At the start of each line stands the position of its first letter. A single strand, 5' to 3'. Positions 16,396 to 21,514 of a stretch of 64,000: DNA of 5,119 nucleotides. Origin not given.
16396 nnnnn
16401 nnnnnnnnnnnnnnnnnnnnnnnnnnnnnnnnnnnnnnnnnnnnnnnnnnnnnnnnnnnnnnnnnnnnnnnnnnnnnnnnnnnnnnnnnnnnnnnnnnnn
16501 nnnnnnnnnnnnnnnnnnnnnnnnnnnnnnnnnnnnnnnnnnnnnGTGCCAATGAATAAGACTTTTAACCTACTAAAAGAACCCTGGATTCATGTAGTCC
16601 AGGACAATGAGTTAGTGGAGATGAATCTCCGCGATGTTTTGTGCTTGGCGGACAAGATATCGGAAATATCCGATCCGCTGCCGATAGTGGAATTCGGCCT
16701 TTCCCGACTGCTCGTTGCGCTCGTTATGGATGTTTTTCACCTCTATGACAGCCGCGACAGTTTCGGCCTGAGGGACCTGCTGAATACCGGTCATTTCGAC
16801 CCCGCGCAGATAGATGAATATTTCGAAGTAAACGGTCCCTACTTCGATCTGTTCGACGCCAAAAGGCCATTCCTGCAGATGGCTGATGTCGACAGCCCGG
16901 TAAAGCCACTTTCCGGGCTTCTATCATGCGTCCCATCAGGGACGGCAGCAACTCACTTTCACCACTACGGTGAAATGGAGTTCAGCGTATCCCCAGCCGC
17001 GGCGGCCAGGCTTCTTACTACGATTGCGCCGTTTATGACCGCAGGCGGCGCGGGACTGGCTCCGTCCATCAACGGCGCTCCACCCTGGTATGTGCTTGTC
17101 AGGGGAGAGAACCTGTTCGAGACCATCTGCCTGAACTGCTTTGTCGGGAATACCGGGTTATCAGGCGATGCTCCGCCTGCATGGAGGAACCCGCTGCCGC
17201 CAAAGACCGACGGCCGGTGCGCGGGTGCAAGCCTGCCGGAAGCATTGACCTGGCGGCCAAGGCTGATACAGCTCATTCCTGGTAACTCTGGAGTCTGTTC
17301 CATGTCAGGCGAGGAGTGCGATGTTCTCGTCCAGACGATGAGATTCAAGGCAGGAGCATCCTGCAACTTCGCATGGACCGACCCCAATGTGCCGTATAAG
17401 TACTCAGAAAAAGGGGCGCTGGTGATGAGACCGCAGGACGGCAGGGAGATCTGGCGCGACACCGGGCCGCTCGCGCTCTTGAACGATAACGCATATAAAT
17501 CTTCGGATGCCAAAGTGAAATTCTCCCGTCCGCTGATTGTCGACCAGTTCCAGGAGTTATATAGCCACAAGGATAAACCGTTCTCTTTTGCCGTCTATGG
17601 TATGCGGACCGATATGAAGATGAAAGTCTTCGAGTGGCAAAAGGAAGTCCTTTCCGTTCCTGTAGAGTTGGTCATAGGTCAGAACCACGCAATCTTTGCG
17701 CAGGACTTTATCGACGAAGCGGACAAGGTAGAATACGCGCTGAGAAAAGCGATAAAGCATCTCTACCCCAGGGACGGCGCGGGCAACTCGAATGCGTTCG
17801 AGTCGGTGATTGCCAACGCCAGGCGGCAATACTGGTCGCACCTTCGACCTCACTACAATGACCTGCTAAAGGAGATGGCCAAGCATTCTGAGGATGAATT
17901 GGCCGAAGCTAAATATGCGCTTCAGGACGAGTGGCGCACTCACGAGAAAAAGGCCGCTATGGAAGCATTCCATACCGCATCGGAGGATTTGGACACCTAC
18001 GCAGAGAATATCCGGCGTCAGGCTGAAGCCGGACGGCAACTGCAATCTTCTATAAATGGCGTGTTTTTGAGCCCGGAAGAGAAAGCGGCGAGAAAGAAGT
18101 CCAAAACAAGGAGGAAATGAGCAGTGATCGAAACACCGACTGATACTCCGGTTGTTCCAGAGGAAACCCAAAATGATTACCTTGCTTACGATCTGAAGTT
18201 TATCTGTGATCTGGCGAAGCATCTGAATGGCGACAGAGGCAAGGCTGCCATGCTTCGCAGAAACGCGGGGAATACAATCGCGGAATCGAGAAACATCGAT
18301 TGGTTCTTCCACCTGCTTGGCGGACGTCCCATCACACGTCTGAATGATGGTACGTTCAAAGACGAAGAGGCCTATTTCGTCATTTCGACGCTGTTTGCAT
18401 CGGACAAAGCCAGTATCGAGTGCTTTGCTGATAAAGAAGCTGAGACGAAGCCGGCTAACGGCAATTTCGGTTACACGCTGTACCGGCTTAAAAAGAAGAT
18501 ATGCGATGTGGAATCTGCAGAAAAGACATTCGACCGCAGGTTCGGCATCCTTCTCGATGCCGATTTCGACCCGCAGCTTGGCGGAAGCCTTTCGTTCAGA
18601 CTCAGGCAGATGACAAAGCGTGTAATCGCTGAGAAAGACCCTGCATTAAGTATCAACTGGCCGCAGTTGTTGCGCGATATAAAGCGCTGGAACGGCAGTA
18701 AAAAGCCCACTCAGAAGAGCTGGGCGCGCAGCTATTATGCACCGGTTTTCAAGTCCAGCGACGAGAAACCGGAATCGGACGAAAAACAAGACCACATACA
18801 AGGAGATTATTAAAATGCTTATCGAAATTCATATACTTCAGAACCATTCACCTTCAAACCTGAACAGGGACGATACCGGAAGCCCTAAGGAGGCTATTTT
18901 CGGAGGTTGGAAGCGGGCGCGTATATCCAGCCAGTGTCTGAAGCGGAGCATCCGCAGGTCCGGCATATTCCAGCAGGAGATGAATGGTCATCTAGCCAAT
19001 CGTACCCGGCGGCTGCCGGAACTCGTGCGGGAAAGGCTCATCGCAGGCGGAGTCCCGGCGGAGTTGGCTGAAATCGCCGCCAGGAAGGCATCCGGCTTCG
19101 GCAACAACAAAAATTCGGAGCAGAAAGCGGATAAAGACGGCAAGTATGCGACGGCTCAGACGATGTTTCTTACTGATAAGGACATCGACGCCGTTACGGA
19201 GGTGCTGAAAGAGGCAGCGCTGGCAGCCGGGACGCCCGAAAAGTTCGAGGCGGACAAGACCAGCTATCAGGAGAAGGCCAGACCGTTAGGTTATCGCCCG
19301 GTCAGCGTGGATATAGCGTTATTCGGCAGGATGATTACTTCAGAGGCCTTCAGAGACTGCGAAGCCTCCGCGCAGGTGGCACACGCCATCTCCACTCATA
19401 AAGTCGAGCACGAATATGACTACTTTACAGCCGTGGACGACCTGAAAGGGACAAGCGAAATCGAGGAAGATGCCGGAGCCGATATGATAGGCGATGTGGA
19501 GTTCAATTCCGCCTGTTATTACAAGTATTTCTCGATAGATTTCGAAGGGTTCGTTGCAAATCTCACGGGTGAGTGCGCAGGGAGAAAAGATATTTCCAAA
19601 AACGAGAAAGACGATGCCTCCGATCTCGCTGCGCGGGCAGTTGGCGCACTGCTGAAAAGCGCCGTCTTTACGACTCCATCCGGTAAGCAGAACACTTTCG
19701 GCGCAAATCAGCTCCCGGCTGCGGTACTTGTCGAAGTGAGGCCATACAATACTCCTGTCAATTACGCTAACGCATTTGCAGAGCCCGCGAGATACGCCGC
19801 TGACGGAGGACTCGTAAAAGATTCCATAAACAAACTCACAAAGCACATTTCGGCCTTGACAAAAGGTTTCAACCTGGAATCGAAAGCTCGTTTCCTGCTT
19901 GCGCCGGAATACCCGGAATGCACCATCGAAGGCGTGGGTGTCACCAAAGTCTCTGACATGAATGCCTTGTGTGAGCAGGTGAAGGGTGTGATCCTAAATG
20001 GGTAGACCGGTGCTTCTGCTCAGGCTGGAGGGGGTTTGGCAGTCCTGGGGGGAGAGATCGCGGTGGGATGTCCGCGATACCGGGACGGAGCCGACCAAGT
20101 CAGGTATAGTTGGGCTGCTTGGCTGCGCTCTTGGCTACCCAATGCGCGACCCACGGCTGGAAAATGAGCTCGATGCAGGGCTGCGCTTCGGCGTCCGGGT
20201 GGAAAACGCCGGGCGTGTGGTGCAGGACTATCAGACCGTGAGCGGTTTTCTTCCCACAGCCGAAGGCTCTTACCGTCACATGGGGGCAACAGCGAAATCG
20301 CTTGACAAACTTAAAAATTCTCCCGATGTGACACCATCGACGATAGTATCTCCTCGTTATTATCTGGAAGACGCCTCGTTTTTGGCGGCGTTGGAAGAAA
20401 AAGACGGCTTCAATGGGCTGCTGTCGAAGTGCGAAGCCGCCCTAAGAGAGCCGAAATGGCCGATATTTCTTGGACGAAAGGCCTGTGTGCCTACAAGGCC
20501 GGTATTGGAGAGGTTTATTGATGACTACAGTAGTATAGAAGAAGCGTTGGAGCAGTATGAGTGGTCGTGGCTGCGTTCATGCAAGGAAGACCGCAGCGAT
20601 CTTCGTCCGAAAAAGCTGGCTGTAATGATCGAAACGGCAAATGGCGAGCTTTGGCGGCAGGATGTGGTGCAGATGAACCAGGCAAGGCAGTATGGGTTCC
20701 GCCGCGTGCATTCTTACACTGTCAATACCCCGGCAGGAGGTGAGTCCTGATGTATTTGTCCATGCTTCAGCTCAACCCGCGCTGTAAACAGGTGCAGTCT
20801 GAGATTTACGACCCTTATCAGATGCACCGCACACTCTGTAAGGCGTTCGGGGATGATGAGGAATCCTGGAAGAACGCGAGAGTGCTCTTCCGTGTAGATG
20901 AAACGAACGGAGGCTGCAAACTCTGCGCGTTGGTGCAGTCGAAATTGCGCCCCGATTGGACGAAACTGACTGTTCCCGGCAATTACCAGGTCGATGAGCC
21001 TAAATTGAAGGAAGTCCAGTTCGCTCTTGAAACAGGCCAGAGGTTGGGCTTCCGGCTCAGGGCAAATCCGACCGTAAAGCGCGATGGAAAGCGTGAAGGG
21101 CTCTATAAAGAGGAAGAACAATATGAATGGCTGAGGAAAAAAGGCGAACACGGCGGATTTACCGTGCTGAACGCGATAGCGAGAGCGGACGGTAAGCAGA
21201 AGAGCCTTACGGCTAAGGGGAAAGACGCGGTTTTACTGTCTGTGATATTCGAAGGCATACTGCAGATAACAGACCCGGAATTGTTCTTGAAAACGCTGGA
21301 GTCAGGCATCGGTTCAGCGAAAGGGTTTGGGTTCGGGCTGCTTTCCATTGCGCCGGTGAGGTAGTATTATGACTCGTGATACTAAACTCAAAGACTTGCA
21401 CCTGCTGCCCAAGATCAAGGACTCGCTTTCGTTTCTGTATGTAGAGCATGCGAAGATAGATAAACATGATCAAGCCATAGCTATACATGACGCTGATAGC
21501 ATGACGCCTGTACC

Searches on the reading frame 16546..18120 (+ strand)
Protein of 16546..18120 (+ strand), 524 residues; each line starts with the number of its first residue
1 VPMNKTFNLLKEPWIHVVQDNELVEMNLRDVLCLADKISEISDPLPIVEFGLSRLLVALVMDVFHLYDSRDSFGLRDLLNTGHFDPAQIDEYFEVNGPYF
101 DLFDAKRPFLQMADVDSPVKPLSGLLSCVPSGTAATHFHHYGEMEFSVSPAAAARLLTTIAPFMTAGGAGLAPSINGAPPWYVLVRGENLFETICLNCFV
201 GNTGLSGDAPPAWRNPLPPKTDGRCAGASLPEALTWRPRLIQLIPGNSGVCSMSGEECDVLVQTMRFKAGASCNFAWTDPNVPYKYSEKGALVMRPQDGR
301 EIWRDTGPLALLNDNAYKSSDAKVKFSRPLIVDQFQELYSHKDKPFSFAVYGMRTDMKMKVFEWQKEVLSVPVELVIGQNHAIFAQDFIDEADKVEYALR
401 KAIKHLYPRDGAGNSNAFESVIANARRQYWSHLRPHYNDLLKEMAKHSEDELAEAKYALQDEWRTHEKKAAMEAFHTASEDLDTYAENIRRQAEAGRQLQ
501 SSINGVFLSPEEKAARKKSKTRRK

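Call 4: search_protein_families(library=ncbifam, proteins=[window:16546-18120:+])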
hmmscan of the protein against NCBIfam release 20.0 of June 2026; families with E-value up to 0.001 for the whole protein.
window:16546-18120:+ (524 aa): 2 families
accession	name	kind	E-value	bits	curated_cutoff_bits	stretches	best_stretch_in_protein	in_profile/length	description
TIGR02547.1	casA_cse1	equivalog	1.2e-29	103.6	70.05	1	8-504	1-499/504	type I-E CRISPR-associated protein Cse1/CasA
NF007247.0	PRK09693.1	equivalog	1.9e-18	66.5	576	1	8-504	2-491/502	type I-E CRISPR-associated protein Cse1/CasA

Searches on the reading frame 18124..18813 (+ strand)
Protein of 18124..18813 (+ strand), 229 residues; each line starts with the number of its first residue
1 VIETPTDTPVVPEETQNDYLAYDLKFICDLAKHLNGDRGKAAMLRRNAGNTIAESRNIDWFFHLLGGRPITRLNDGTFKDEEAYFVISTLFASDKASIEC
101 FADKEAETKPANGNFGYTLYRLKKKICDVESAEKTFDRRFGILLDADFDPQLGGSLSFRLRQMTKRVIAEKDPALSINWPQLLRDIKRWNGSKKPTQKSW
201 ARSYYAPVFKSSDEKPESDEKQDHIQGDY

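Call 4: search_protein_families(library=ncbifam, proteins=[window:18124-18813:+])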
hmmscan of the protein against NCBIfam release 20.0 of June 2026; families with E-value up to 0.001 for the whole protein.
window:18124-18813:+ (229 aa): 1 family
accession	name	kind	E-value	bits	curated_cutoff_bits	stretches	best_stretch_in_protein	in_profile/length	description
TIGR02548.2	casB_cse2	equivalog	2.5e-10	40.7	28.5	1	34-206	9-165/167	type I-E CRISPR-associated protein Cse2/CasB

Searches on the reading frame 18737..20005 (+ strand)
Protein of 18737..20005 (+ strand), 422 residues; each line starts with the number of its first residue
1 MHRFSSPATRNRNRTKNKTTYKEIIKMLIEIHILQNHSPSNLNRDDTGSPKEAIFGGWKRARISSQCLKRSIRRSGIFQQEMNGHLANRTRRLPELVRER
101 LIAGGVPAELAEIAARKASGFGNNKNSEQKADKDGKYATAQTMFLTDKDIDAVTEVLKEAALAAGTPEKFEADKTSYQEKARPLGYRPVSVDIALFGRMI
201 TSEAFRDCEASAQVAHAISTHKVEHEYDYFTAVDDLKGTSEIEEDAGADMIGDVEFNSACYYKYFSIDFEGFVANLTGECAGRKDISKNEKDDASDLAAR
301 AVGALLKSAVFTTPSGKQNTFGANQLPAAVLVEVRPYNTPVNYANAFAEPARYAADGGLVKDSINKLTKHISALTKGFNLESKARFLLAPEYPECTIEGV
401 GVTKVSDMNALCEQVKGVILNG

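Call 4: search_protein_families(library=ncbifam, proteins=[window:18737-20005:+])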
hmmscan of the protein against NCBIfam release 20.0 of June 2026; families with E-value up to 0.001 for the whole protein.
window:18737-20005:+ (422 aa): 1 family
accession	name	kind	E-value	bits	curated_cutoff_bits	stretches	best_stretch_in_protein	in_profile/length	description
TIGR01869.1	casC_Cse4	exception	5.3e-82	276.3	178.05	1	28-375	2-322/325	type I-E CRISPR-associated protein Cas7/Cse4/CasC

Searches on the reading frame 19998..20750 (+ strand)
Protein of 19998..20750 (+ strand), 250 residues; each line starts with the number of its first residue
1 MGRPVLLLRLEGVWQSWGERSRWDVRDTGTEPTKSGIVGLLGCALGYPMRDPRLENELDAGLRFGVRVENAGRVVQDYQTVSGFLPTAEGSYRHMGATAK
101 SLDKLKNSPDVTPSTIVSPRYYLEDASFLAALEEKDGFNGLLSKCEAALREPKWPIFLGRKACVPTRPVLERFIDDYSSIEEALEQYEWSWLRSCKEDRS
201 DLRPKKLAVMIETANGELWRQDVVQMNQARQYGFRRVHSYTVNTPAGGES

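Call 4: search_protein_families(library=ncbifam, proteins=[window:19998-20750:+])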
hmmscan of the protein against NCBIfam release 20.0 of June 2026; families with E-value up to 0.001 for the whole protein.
window:19998-20750:+ (250 aa): 2 families
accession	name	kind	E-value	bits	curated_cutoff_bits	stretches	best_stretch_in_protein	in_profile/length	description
TIGR01868.1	casD_Cas5e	equivalog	4.7e-47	160.6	68.95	1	5-238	2-228/230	type I-E CRISPR-associated protein Cas5/CasD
TIGR02593.1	CRISPR_cas5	subfamily_domain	7.5e-11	41.6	17.8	1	5-47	1-43/43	CRISPR-associated protein Cas5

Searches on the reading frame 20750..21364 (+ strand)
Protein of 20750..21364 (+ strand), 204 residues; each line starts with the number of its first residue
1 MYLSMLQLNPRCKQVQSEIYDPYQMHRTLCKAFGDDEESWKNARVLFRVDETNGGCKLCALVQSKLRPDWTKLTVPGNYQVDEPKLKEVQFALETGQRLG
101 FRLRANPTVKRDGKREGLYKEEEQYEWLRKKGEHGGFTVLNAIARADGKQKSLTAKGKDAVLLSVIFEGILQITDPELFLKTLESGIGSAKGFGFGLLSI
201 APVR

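Call 4: search_protein_families(library=ncbifam, proteins=[window:20750-21364:+])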
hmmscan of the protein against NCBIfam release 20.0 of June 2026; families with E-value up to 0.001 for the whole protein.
window:20750-21364:+ (204 aa): 1 family
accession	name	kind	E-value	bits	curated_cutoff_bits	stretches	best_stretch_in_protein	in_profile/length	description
TIGR01907.1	casE_Cse3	equivalog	7.3e-32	111.4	45.2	1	1-202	1-207/208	type I-E CRISPR-associated protein Cas6/Cse3/CasE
